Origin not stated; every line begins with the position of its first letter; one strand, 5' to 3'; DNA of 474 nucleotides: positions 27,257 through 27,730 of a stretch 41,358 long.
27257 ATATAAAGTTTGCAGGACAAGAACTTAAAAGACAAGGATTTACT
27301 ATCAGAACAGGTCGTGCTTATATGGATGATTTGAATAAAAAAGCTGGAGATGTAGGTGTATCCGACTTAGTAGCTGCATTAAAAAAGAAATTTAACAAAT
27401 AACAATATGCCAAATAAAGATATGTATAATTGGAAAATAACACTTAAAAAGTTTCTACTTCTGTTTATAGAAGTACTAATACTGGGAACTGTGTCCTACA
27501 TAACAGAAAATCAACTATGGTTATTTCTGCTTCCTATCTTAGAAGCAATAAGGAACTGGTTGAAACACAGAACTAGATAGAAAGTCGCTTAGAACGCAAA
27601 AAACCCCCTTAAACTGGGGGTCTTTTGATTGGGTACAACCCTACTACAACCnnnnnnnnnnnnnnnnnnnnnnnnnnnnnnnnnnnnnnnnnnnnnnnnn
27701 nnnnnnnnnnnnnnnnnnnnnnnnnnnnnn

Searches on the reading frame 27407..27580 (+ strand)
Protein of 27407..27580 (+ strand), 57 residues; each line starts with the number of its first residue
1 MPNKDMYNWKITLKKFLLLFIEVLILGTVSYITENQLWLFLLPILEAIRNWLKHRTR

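Call 10: search_protein_families(library=pfam, proteins=[window:27407-27580:+], max_evalue=0.01)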
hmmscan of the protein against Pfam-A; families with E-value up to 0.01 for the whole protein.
window:27407-27580:+ (57 aa): 0 families

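Call 11: search_protein_families(library=phrogs, proteins=[window:27407-27580:+], max_evalue=0.01)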
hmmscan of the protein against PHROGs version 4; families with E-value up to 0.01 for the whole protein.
window:27407-27580:+ (57 aa): 0 families
